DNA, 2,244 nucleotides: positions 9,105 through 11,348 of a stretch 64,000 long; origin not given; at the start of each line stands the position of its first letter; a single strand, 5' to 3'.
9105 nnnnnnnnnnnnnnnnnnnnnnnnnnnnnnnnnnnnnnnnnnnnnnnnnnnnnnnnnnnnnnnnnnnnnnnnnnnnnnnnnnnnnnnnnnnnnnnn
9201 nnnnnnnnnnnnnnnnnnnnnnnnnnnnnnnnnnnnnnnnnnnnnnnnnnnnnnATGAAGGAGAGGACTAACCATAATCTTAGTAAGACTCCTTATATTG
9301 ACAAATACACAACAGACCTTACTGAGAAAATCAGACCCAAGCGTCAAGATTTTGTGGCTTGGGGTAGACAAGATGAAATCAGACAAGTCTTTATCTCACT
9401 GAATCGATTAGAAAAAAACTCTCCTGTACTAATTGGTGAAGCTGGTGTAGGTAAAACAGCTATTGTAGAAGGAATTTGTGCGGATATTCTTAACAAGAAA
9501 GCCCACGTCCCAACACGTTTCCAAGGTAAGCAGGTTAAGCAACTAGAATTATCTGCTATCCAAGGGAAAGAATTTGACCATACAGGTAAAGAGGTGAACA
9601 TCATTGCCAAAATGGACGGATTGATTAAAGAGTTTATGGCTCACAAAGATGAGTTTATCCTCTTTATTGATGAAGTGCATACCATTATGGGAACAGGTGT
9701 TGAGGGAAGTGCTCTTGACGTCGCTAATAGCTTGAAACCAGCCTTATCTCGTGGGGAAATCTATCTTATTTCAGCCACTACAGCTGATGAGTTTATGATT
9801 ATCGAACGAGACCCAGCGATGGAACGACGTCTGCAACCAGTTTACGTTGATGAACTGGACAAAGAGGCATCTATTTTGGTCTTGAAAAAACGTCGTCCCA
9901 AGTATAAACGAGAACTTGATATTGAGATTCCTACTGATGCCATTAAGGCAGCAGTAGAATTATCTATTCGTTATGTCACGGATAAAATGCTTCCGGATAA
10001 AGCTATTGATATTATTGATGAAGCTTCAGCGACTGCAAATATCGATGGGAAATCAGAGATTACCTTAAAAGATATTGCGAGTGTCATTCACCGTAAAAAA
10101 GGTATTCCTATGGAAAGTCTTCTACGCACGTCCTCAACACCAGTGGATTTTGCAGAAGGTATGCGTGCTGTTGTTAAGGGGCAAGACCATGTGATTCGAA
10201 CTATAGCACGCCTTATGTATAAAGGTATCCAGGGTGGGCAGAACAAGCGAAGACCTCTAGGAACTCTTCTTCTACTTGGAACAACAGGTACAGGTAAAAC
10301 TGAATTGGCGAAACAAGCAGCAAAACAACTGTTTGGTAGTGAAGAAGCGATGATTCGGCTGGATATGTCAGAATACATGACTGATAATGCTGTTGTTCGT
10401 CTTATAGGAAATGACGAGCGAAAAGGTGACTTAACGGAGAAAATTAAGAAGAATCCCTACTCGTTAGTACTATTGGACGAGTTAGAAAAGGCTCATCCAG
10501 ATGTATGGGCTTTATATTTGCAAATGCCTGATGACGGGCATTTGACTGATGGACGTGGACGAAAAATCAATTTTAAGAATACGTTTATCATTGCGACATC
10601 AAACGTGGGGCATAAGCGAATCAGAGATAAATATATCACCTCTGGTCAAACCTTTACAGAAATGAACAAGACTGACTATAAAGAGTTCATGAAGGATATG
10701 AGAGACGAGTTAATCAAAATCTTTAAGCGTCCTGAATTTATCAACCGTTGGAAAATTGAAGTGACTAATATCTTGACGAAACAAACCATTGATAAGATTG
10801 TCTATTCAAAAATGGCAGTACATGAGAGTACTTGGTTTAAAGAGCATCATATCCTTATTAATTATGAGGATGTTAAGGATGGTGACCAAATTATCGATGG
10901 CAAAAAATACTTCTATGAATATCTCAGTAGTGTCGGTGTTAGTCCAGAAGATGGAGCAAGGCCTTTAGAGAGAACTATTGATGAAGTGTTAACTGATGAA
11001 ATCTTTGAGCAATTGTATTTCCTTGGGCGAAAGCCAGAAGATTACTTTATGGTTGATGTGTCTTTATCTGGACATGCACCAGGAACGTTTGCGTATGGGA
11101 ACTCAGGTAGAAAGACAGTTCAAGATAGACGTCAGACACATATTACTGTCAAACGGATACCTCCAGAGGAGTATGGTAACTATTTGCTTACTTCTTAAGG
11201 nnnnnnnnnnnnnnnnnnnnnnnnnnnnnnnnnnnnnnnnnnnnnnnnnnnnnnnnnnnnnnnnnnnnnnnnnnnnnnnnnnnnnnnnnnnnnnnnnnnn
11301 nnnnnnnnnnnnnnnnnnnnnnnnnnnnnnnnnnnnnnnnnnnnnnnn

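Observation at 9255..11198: N-domain-less ClpA/ClpB-type double-ring AAA+ ATPase embedded in the T4SS operon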

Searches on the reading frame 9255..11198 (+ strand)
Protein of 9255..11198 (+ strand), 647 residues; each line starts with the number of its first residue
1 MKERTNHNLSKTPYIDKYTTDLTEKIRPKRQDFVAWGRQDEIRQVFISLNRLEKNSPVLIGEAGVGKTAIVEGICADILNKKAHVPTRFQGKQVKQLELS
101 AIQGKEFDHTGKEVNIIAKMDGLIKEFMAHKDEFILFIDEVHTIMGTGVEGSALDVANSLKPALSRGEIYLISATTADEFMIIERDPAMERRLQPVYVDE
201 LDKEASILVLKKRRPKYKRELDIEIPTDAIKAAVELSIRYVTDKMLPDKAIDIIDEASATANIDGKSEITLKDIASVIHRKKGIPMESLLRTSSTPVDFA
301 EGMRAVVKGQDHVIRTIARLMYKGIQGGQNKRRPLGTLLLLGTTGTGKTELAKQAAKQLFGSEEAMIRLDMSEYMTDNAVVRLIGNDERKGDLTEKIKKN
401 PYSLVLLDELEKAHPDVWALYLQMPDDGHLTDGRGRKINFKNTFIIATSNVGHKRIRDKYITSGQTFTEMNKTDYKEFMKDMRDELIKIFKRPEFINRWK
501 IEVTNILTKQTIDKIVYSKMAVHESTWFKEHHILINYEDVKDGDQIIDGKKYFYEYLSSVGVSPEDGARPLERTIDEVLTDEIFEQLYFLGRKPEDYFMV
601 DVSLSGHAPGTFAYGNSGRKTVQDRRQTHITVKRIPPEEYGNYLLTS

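Call 3: search_protein_families(library=pfam, proteins=[window:9255-11198:+], max_evalue=0.01)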
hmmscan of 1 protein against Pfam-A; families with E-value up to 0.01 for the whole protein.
window:9255-11198:+ (647 aa): 29 families (the best 25 are shown)
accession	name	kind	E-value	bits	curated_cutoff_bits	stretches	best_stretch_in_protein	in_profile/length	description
PF07724.20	AAA_2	-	2.7e-47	161.3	27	1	333-500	1-164/166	AAA domain (Cdc48 subfamily)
PF17871.7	AAA_lid_9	-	1.2e-18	67.4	22.8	1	203-280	2-80/104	AAA lid domain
PF00004.35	AAA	-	2.7e-16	60.7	21.2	2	58-178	2-110/131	ATPase family associated with various cellular activities (AAA)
PF07728.20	AAA_5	-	2.4e-12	47.5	22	1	338-453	2-125/139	AAA domain (dynein-related subfamily)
PF13191.12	AAA_16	-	5.9e-10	40.3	32.6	1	37-85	4-55/167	AAA ATPase domain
PF12775.13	AAA_7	-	1.1e-07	32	25.8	1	338-387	36-85/181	P-loop containing dynein motor region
PF13173.12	AAA_14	-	1.6e-06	28.6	27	0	338-413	5-74/129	AAA domain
PF20720.3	nSTAND3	-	2.3e-06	27.8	27.2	0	52-85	14-48/155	Novel STAND NTPase 3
PF05621.17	TniB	-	2.8e-06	27.4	22.4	1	123-199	110-185/189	Bacterial TniB protein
PF08477.19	Roc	-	1.4e-05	25.7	27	0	58-113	3-55/119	Ras of Complex, Roc, domain of DAPkinase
PF25201.1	nSTAND6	-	1.7e-05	25.3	27.7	0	36-91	2-54/148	Novel STAND NTPase 6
PF25199.1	nSTAND_NTPase5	-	2.2e-05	24.7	34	0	313-377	20-84/145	Novel STAND NTPase 5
PF00158.32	Sigma54_activat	-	4.8e-05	23.5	20.2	0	337-450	24-143/168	Sigma-54 interaction domain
PF10431.15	ClpB_D2-small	-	5.7e-05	23.5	21.9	1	553-588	34-69/81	C-terminal, D2-small domain, of ClpB protein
PF13401.12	AAA_22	-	6.1e-05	23.8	27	0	336-382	6-52/130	AAA domain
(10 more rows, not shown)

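Call 4: search_protein_families(library=ncbifam, proteins=[window:9255-11198:+], max_evalue=0.01)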
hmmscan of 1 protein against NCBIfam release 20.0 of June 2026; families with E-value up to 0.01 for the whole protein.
window:9255-11198:+ (647 aa): 26 families (the best 25 are shown)
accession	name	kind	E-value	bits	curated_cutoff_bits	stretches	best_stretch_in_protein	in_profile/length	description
TIGR03346.1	chaperone_ClpB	equivalog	1.6e-135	453.5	1232.1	2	266-600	525-843/853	ATP-dependent chaperone ClpB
TIGR03345.1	VI_ClpV1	equivalog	1.4e-120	404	884.95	2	7-264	162-413/852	type VI secretion system ATPase TssH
TIGR02639.1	ClpA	equivalog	1.5e-116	390.4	993.15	1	6-589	159-721/734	ATP-dependent Clp protease ATP-binding subunit ClpA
NF008118.0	PRK10865.1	equivalog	5.2e-111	372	1417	2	15-266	161-408/857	ATP-dependent chaperone ClpB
NF033606.1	heat_AAA_ClpK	exception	2.5e-108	363.2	1900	2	10-262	260-508/949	heat shock survival AAA family ATPase ClpK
NF033607.0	disagg_AAA_ClpG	exception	8.4e-107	358.2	1900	2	10-265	239-490/932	AAA family protein disaggregase ClpG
NF008263.0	PRK11034.1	equivalog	9.2e-91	304.9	1350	1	13-589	167-722/758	ATP-dependent Clp protease ATP-binding subunit ClpA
NF003229.0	PRK04195.1-5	equivalog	9.5e-10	37.7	280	2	336-411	45-113/413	replication factor C large subunit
NF003745.1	PRK05342.1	equivalog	6.3e-07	28.6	359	0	292-359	58-133/418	ATP-dependent Clp protease ATP-binding subunit ClpX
NF005304.0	PRK06835.1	equivalog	6.5e-07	28.8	215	1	335-388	183-236/330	ATP-binding protein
NF001679.0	PRK00440.1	equivalog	1.1e-06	28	303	1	332-412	36-114/322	replication factor C small subunit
TIGR02928.1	TIGR02928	subfamily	1.1e-05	24.5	181.3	0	37-84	19-70/366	orc1/cdc6 family replication initiation protein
TIGR03420.1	DnaA_homol_Hda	equivalog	1.4e-05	24.7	194.8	0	31-86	15-70/226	DnaA regulatory inactivator Hda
NF004047.0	PRK05564.1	equivalog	7.8e-05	21.8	282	0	338-402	29-90/313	DNA polymerase III subunit delta'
NF038214.1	IS21_help_AAA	equivalog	9.2e-05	22.2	200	0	338-410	93-160/232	IS21-like element helper ATPase IstB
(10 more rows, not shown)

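Call 9: search_dna_similar(query=window:9255-11198:+, collection=plasmids, mode=protein, max_rows=40, rows=spread)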
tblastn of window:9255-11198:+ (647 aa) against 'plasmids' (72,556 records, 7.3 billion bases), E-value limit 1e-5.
Records with a match: 2434; places in all: 2606; records where one place covers at least 80% of the query: 2027.
Best place of each record, by identity: 95-99% 6; <60% 2428.
By first word of the organism name: Klebsiella 1113; Enterococcus 173; Ralstonia 130; Escherichia 116; Enterobacter 86; Listeria 79; Rhizobium 63; Lactiplantibacillus 49; Acinetobacter 48; Lactococcus 31; and 144 more.
By predicted mobility (MOB-suite, as given by PLSDB): conjugative 1110; non-mobilizable 885; mobilizable 439.
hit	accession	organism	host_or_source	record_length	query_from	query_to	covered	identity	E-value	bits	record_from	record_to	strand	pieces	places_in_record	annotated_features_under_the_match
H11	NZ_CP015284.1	Streptococcus salivarius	Homo sapiens,saliva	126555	1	647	100%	98.9%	0e+0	1284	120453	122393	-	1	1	ATP-dependent Clp protease ATP-binding subunit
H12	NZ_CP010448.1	Francisella tularensis subsp. tularensis SCHU S4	-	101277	15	602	91%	38.4%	2e-48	356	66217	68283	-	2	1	ATP-dependent chaperone ClpB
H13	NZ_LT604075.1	Ligilactobacillus salivarius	-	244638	11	577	85%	39.8%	2e-86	346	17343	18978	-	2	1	ATP-dependent Clp protease ATP-binding subunit | AAA family ATPase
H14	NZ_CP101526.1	Burkholderia arboris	mixed culture,soil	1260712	12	601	91%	36.9%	2e-86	303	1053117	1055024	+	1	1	none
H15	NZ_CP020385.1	Rhodovulum sp. MB263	cell culture,mud flat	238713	15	637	96%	34.0%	8e-40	293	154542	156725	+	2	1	tssH: type VI secretion system ATPase TssH | hypothetical protein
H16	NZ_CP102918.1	Clostridium botulinum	Pate collected as part of botulism ...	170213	6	575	88%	36.8%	1e-88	309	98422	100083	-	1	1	ATP-dependent Clp protease ATP-binding subunit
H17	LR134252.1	Raoultella terrigena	environmental,Ropy milk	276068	10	575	87%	36.7%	1e-44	338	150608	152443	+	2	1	clpC_1: ATPase | clpK: heat shock survival AAA family ATPase ClpK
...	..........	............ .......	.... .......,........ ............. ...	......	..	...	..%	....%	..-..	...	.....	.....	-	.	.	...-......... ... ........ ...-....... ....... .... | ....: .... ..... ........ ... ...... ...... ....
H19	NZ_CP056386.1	Klebsiella pneumoniae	culture,Freshwater sample from ...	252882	10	575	87%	36.7%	2e-44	333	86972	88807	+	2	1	clpK: heat shock survival AAA family ATPase ClpK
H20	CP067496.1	Klebsiella pneumoniae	Homo sapiens,respiratory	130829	10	575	87%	36.6%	2e-44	336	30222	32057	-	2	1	clpK: heat shock survival AAA family ATPase ClpK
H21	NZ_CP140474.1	Klebsiella pneumoniae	Homo sapiens,blood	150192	10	575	87%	36.6%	2e-44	336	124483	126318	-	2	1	clpK: heat shock survival AAA family ATPase ClpK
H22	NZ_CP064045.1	Klebsiella quasipneumoniae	Human fecal samples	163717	10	575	87%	36.6%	2e-44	336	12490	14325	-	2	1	clpK: heat shock survival AAA family ATPase ClpK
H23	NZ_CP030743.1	Klebsiella pneumoniae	Homo sapiens,feces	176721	10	575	87%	36.6%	2e-44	336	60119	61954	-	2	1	clpK: heat shock survival AAA family ATPase ClpK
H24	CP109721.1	Klebsiella pneumoniae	whole organism,Call light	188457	10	575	87%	36.6%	2e-44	336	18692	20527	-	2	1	clpK: heat shock survival AAA family ATPase ClpK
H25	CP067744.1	Klebsiella pneumoniae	Homo sapiens,other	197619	10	575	87%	36.6%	2e-44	336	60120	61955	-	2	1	clpK: heat shock survival AAA family ATPase ClpK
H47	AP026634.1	Enterococcus faecium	Homo sapiens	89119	26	520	77%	27.4%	7e-31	137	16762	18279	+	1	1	ATPase AAA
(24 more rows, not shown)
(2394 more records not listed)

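Call 10: get_annotated_region(hit=H11, flank=15000)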
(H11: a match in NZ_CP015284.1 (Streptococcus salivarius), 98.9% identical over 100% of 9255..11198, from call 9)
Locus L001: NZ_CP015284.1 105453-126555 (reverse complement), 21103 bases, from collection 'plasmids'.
description: Streptococcus salivarius strain ATCC 25975 plasmid unnamed, complete sequence
organism: Streptococcus salivarius (NCBI taxid 1304)
taxonomy: Bacteria; Bacillota; Bacilli; Lactobacillales; Streptococcaceae; Streptococcus; Streptococcus salivarius
host: -; source: Homo sapiens,saliva; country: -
typing (MOB-suite, as given by PLSDB): non-mobilizable; replicon rep_cluster_199
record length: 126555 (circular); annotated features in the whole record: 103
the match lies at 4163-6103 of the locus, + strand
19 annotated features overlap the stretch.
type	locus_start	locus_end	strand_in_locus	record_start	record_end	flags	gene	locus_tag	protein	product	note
CDS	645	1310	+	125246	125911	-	-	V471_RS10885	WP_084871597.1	hypothetical protein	-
CDS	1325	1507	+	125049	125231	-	-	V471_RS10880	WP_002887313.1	hypothetical protein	-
CDS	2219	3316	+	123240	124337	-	-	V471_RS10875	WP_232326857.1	hypothetical protein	-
CDS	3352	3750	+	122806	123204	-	-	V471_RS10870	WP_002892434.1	hypothetical protein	-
CDS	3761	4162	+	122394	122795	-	-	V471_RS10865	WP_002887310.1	hypothetical protein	-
CDS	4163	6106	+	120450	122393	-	-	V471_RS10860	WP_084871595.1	ATP-dependent Clp protease ATP-binding subunit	-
CDS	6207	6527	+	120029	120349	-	-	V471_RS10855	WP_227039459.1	hypothetical protein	-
CDS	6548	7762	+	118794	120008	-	-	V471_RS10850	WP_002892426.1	hypothetical protein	-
CDS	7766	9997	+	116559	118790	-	-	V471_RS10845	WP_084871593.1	hypothetical protein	-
CDS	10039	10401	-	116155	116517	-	-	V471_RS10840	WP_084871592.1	hypothetical protein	-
CDS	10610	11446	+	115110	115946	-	-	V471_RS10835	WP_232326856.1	hypothetical protein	-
CDS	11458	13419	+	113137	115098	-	-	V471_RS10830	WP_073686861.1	hypothetical protein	-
CDS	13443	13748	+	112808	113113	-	-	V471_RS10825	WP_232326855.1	hypothetical protein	-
CDS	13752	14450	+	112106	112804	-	-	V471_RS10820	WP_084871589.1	hypothetical protein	-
CDS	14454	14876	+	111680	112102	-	-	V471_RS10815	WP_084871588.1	hypothetical protein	-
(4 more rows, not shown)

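Call 11: get_annotated_region(hit=H13, flank=12000)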
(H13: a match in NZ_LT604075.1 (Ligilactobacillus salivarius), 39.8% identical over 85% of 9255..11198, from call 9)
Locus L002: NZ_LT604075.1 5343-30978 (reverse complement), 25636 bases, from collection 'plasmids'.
description: Ligilactobacillus salivarius isolate LPM01 plasmid II
organism: Ligilactobacillus salivarius (NCBI taxid 1624)
taxonomy: Bacteria; Bacillota; Bacilli; Lactobacillales; Lactobacillaceae; Ligilactobacillus; Ligilactobacillus salivarius
host: -; source: -; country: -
typing (MOB-suite, as given by PLSDB): mobilizable; replicon rep_cluster_1685; relaxase MOBP
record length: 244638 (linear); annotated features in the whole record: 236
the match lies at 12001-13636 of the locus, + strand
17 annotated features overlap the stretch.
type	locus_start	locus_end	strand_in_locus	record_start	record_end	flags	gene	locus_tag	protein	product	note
CDS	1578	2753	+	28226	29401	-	-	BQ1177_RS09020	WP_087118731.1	restriction endonuclease subunit S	GO:0006304 - DNA modification [Evidence IEA]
CDS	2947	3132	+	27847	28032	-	-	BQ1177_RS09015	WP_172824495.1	hypothetical protein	-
CDS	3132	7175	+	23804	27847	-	-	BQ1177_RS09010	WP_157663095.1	ArdC-like ssDNA-binding domain-containing protein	-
CDS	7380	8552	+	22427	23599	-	-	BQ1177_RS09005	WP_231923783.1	toprim domain-containing protein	-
CDS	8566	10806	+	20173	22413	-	-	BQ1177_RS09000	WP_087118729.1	DNA topoisomerase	GO:0006265 - DNA topological change [Evidence IEA]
CDS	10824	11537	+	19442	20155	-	-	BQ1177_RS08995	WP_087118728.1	hypothetical protein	-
CDS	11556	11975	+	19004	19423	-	-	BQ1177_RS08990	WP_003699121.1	hypothetical protein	-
CDS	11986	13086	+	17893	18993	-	-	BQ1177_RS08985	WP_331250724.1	ATP-dependent Clp protease ATP-binding subunit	-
CDS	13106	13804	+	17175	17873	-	-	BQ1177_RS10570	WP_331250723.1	AAA family ATPase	-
CDS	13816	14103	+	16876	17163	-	-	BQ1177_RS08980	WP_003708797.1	hypothetical protein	-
CDS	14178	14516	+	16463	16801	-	-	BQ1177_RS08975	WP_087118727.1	hypothetical protein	-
CDS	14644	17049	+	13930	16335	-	-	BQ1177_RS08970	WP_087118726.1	hypothetical protein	-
CDS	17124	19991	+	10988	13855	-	-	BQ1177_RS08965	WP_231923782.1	VirD4-like conjugal transfer protein, CD1115 family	-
CDS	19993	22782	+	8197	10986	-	-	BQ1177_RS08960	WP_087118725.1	pLS20_p028 family conjugation system transmembrane protein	-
CDS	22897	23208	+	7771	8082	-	-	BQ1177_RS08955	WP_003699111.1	DUF5592 family protein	-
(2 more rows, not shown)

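Call 12: get_annotated_region(hit=H16, flank=12000)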
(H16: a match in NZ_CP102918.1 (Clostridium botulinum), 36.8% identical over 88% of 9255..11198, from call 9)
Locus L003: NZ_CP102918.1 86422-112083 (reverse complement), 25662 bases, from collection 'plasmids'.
description: Clostridium botulinum strain PA9508B plasmid unnamed1, complete sequence
organism: Clostridium botulinum (NCBI taxid 1491)
taxonomy: Bacteria; Bacillota; Clostridia; Eubacteriales; Clostridiaceae; Clostridium; Clostridium botulinum
host: -; source: Pate collected as part of botulism investigation; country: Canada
typing (MOB-suite, as given by PLSDB): non-mobilizable
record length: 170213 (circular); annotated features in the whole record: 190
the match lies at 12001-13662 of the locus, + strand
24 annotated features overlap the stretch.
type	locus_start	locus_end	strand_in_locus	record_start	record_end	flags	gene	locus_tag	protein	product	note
CDS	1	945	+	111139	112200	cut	-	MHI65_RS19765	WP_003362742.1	radical SAM protein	-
CDS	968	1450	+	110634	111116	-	-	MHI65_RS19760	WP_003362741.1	DinB family protein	-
CDS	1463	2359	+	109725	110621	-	-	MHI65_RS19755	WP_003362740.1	dihydroorotate dehydrogenase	-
CDS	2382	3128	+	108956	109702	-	-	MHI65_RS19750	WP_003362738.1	creatininase family protein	-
CDS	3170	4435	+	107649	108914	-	-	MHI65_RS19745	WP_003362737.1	phenylacetate--CoA ligase family protein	-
CDS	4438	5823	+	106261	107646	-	-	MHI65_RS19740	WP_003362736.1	coproporphyrinogen-III oxidase family protein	-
CDS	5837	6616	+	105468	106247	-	-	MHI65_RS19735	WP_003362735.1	class I SAM-dependent methyltransferase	-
CDS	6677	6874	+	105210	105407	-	-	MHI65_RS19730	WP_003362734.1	hypothetical protein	-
CDS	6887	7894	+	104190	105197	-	-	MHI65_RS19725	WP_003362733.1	thiamine biosynthesis protein ThiH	-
CDS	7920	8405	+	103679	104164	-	-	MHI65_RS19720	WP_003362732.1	cytidine deoxyribosyltransferase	-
CDS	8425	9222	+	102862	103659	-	-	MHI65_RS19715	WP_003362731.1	hypothetical protein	-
CDS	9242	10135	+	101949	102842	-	-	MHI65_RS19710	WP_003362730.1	hypothetical protein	-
CDS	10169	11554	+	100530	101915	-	-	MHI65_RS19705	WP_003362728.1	MATE family efflux transporter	GO:0006855 - xenobiotic transmembrane transport [Evidence IEA]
CDS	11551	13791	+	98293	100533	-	-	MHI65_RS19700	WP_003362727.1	ATP-dependent Clp protease ATP-binding subunit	-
CDS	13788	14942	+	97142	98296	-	metK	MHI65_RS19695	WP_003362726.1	methionine adenosyltransferase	GO:0006556 - S-adenosylmethionine biosynthetic process [Evidence IEA]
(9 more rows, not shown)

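Call 13: get_annotated_region(hit=H47, flank=12000)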
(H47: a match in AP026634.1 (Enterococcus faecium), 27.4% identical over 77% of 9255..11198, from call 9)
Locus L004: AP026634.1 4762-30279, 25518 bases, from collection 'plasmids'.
description: Enterococcus faecium AA290 plasmid pELF_AA290 DNA, complete sequence
organism: Enterococcus faecium (NCBI taxid 1352)
taxonomy: Bacteria; Bacillota; Bacilli; Lactobacillales; Enterococcaceae; Enterococcus; Enterococcus faecium
host: -; source: Homo sapiens; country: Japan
typing (MOB-suite, as given by PLSDB): non-mobilizable
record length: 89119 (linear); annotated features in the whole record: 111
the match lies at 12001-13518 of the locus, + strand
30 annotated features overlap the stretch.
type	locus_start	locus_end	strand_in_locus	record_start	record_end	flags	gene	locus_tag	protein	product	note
CDS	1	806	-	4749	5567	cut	-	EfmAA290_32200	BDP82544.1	peptide transporter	-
CDS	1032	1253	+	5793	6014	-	-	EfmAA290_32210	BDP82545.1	hypothetical protein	-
CDS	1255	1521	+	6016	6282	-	-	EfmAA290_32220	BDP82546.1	plasmid stabilization system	-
CDS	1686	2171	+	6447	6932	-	-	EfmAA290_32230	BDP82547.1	hypothetical protein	-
CDS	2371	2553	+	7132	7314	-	-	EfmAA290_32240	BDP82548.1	hypothetical protein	-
CDS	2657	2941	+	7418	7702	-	-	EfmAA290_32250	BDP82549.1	hypothetical protein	-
CDS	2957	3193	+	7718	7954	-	-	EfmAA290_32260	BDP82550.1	hypothetical protein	-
CDS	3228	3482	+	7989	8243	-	-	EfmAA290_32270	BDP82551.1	hypothetical protein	-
CDS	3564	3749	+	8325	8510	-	-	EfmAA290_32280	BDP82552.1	toxin HicA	-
CDS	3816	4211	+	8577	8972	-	-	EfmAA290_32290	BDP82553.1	antitoxin HicB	-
CDS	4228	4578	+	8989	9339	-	-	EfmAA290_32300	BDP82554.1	hypothetical protein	-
CDS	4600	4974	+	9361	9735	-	-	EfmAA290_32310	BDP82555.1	hypothetical protein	-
CDS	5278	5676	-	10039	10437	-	-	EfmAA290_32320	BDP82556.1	hypothetical protein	-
CDS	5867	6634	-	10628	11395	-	-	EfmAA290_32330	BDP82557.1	hypothetical protein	-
CDS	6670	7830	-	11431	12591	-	-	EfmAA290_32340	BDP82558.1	hypothetical protein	-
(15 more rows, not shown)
